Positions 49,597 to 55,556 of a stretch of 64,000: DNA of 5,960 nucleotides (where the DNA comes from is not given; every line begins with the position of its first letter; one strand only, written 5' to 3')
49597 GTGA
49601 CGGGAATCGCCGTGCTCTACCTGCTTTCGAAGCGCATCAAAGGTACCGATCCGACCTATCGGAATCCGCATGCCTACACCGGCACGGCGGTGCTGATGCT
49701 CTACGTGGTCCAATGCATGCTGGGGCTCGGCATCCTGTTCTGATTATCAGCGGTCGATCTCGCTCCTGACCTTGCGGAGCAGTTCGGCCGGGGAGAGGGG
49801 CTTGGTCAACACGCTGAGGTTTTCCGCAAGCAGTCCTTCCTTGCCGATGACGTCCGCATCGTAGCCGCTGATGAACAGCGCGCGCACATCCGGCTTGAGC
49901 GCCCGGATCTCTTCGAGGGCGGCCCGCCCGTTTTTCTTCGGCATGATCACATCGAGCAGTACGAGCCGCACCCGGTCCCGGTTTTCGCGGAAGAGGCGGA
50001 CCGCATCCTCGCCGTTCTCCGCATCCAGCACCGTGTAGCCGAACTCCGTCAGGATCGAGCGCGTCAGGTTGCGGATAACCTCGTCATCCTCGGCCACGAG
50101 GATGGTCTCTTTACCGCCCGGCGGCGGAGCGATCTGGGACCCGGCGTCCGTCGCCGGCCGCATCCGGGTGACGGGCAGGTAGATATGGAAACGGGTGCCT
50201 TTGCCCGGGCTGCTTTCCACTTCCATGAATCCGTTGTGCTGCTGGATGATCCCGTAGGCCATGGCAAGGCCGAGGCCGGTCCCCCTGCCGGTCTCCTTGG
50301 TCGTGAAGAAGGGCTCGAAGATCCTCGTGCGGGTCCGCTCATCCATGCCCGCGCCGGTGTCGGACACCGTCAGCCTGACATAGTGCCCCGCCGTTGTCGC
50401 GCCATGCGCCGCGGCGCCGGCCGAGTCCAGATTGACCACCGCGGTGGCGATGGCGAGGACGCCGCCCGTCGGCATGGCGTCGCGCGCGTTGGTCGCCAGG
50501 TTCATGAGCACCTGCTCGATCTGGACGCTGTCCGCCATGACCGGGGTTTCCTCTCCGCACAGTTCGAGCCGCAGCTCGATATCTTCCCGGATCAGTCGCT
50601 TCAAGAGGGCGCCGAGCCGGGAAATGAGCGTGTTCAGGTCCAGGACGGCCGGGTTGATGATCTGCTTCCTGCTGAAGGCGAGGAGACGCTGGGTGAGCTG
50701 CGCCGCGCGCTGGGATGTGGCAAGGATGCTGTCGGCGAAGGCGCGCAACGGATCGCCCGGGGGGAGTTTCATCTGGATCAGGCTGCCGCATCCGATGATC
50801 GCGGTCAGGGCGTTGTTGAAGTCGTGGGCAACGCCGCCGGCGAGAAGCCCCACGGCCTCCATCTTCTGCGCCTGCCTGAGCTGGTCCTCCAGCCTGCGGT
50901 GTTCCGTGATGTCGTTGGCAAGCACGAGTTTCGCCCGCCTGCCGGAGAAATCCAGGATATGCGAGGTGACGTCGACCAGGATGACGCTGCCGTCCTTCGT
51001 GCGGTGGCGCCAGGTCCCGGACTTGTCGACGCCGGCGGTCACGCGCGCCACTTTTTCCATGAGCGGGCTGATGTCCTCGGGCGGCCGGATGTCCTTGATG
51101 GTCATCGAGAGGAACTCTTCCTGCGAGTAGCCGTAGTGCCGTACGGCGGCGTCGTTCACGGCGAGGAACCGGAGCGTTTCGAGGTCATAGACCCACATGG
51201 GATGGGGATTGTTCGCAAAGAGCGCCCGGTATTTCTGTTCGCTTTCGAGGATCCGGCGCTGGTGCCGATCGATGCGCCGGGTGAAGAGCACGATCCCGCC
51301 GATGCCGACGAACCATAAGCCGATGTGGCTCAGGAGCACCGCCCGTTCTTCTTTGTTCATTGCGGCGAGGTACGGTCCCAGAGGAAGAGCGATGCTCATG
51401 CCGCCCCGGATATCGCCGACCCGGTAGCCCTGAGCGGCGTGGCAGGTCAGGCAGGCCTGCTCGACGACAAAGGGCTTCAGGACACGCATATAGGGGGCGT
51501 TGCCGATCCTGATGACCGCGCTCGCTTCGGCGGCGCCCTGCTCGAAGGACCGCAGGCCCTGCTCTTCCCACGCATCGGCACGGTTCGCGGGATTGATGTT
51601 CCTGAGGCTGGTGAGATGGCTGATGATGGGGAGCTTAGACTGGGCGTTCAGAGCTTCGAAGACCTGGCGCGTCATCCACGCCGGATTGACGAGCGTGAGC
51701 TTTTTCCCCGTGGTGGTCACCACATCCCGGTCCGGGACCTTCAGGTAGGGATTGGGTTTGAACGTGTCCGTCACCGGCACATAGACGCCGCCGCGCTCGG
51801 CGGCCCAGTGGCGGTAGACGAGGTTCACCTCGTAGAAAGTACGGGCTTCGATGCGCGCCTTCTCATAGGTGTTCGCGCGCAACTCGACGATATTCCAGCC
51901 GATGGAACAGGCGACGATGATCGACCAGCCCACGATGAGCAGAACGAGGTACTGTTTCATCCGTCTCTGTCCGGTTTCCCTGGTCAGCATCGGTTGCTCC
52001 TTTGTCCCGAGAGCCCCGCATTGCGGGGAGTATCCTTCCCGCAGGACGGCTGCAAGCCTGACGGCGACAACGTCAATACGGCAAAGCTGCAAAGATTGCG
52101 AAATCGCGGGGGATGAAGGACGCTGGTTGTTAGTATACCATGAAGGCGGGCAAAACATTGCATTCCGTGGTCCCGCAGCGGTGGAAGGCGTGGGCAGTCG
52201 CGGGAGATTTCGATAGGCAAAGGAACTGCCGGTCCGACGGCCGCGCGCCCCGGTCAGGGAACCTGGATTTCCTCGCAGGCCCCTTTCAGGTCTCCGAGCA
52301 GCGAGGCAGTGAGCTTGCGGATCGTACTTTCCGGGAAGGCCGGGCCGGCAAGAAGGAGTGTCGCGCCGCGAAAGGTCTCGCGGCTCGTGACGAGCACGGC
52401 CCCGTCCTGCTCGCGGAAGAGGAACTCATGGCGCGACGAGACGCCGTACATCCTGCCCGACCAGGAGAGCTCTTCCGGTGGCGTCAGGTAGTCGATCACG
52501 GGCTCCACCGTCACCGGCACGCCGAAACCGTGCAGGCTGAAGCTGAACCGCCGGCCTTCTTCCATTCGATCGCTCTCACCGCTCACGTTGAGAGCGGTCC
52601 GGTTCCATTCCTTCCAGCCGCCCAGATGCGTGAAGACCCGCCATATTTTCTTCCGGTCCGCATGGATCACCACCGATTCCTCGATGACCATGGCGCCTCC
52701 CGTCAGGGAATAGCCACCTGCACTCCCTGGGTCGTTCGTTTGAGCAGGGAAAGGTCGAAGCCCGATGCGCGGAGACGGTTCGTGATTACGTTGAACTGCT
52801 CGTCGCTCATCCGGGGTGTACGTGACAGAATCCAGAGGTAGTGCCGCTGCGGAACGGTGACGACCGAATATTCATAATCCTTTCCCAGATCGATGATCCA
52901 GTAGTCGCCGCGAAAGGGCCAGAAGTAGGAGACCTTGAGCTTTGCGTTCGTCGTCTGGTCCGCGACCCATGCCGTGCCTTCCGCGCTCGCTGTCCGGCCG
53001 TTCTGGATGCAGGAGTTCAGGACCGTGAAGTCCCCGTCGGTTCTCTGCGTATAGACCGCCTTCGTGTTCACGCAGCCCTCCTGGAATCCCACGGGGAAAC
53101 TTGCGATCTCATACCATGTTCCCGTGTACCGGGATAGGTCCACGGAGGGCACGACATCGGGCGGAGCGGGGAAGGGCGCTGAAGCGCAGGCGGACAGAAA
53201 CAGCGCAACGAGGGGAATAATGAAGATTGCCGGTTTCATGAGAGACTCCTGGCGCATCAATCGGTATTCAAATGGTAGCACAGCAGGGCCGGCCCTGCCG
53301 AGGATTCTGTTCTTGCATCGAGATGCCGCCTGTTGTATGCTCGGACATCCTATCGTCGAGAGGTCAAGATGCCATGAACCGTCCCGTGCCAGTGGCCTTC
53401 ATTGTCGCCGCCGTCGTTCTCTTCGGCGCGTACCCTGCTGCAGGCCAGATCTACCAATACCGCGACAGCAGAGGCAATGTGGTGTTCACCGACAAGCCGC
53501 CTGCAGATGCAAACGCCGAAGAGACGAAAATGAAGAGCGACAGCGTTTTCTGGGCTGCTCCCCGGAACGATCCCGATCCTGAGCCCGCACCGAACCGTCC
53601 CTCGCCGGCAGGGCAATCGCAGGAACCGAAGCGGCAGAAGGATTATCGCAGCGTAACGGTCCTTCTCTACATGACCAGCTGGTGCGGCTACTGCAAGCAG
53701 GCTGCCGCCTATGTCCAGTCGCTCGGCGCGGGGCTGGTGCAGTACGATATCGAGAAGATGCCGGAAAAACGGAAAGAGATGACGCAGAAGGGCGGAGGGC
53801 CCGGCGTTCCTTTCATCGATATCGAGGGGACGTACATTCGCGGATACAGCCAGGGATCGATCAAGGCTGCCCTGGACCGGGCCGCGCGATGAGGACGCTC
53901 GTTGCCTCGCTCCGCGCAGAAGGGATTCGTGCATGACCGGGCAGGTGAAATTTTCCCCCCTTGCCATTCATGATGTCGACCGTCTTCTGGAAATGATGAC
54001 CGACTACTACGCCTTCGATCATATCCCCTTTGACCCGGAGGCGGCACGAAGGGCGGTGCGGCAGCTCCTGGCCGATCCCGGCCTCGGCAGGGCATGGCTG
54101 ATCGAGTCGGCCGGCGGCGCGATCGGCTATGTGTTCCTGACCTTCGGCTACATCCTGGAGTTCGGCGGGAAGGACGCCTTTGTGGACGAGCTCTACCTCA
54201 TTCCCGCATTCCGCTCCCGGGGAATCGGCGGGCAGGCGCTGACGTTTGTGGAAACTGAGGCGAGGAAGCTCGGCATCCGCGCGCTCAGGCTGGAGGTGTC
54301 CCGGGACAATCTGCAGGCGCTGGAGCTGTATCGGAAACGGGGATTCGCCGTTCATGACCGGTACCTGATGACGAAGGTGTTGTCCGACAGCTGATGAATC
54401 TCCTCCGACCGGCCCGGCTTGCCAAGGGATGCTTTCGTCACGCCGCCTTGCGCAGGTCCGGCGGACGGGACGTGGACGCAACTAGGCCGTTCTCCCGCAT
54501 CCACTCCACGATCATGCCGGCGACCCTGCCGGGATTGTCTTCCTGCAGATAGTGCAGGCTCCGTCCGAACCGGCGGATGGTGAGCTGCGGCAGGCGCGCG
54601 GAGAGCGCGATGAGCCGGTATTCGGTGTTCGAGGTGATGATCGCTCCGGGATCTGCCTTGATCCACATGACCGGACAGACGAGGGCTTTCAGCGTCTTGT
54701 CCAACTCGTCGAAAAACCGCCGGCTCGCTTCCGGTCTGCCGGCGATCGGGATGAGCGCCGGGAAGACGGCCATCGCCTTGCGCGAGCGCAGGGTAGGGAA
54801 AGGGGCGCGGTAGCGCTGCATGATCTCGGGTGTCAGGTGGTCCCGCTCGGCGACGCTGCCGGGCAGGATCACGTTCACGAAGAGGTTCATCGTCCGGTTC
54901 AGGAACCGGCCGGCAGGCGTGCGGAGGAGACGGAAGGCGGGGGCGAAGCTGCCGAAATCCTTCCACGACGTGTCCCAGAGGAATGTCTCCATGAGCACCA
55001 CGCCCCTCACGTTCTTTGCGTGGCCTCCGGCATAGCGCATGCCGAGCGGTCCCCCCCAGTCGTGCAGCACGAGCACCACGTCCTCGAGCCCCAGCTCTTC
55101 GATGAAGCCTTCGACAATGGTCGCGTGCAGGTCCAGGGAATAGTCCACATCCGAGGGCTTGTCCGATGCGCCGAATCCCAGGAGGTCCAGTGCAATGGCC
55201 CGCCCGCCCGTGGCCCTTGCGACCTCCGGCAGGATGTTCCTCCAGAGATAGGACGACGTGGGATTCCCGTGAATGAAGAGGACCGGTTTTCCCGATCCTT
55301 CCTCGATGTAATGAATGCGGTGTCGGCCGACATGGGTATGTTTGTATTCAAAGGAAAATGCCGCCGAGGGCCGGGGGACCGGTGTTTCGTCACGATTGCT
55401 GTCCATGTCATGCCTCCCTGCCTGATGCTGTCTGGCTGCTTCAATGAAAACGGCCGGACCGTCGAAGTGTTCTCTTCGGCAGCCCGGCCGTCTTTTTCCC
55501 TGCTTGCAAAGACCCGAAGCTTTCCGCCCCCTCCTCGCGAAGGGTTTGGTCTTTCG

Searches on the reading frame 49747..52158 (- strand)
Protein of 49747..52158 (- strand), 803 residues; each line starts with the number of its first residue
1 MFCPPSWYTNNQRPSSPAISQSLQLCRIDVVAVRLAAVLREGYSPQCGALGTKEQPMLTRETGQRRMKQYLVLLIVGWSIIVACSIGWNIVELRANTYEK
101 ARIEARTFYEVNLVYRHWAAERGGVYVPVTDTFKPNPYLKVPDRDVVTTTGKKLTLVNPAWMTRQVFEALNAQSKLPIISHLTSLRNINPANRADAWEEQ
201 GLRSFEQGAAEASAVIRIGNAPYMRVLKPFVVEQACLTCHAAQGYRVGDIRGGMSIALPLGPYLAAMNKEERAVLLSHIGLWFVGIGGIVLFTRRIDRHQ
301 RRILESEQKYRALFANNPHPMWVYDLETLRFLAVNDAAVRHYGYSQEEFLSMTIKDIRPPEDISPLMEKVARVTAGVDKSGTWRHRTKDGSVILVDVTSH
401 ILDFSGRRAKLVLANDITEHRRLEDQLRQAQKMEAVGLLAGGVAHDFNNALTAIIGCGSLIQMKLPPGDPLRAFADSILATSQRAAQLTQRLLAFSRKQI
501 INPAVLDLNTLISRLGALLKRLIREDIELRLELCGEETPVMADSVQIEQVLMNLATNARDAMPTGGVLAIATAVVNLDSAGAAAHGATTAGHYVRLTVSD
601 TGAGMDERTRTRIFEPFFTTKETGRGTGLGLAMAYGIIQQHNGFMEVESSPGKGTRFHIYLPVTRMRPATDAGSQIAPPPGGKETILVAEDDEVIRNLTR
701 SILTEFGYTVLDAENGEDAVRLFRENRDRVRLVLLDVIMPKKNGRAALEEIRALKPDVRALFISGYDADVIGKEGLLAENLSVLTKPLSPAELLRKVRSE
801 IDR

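Call 15: search_protein_families(library=pfam, proteins=[window:49747-52158:-], max_evalue=0.001)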
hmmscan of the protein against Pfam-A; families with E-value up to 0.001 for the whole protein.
window:49747-52158:- (803 aa): 9 families
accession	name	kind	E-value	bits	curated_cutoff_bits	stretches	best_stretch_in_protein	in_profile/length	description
PF02518.31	HATPase_c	-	2e-23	83.4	26.4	1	543-664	2-110/111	Histidine kinase-, DNA gyrase B-, and HSP90-like ATPase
PF00072.30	Response_reg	-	2.2e-19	70.1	30.2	1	686-797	1-110/111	Response regulator receiver domain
PF11845.13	Tll0287-like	-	1.9e-17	64.4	24.1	1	135-259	32-144/144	Tll0287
PF08447.18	PAS_3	-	4.1e-09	37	25.6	1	332-411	2-85/89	PAS fold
PF00512.31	HisKA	-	4.4e-09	36.7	26.9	1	438-499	4-64/66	His Kinase A (phospho-acceptor) domain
PF00989.32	PAS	-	2.5e-08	34.3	22.6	1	309-414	2-110/113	PAS fold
PF13188.13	PAS_8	-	2.8e-08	33.8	21.8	1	308-355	1-44/65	PAS domain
PF08448.16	PAS_4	-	1.2e-07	32.3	23.1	1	329-422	15-110/110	PAS fold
PF13426.13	PAS_9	-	2.1e-07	31.6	27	1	318-419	1-103/103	PAS domain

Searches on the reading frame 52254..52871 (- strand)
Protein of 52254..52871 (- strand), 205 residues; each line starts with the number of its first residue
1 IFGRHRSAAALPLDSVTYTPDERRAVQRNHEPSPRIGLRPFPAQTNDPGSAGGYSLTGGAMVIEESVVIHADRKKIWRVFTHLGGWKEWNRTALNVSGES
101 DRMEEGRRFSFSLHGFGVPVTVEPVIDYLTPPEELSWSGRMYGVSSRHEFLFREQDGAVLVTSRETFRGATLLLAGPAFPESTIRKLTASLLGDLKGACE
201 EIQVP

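Call 88: search_protein_families(library=pfam, proteins=[window:52254-52871:-], max_evalue=0.0001)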
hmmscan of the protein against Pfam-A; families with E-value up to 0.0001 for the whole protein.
window:52254-52871:- (205 aa): 1 family
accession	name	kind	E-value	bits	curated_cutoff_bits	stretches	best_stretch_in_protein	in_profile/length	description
PF10604.15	Polyketide_cyc2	-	4.6e-08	33.9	27.4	1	63-196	4-138/142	Polyketide cyclase / dehydrase and lipid transport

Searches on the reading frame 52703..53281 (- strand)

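Call 88: search_protein_families(library=pfam, proteins=[window:52703-53281:-], max_evalue=0.0001)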
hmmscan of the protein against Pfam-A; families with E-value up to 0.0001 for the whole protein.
window:52703-53281:- (192 aa): 2 families
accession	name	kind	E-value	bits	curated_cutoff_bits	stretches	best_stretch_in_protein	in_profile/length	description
PF08212.18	Lipocalin_2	-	4e-45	153.8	24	1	47-185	1-146/146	Lipocalin-like domain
PF00061.29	Lipocalin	-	7.3e-08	33.1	23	1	53-185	1-143/145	Lipocalin / cytosolic fatty-acid binding protein family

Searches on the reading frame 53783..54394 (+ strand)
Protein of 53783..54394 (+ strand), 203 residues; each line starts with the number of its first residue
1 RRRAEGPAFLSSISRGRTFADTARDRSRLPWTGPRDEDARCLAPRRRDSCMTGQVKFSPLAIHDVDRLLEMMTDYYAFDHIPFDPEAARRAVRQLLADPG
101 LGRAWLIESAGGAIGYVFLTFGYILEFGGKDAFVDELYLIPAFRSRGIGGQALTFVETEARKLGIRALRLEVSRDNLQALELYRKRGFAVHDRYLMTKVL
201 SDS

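Call 88: search_protein_families(library=pfam, proteins=[window:53783-54394:+], max_evalue=0.0001)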
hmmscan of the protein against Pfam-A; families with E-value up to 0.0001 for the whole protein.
window:53783-54394:+ (203 aa): 4 families
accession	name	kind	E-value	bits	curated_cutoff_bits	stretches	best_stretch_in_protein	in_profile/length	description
PF00583.31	Acetyltransf_1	-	9.5e-16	58.6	20.7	1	71-188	3-116/116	Acetyltransferase (GNAT) family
PF13508.13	Acetyltransf_7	-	9.9e-09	35.9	27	1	103-189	4-83/84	Acetyltransferase (GNAT) domain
PF13302.13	Acetyltransf_3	-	3.7e-06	28.1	25.4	1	57-188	4-137/138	Acetyltransferase (GNAT) domain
PF13673.13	Acetyltransf_10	-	3.7e-05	24.2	23.6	1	122-193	44-112/128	Acetyltransferase (GNAT) domain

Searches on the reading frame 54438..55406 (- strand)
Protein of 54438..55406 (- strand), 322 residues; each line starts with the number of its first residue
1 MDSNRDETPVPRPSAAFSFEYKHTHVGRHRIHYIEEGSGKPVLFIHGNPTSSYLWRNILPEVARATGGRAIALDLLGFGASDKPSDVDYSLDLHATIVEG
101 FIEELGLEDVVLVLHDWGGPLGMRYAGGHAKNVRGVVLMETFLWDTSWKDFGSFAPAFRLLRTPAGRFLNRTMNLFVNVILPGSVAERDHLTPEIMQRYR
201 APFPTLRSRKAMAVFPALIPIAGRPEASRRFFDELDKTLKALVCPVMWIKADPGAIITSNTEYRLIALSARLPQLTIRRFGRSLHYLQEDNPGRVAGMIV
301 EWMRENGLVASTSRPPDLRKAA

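Call 79: search_protein_families(library=pfam, proteins=[window:54438-55406:-], max_evalue=0.0001)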
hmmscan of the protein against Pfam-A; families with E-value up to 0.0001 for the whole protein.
window:54438-55406:- (322 aa): 2 families
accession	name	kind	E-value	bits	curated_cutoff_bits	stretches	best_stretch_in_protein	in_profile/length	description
PF00561.26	Abhydrolase_1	-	1.1e-26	94.4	25.8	1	40-292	1-245/245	alpha/beta hydrolase fold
PF12697.13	Abhydrolase_6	-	3e-18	67.7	26.3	1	42-296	1-215/217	Alpha/beta hydrolase family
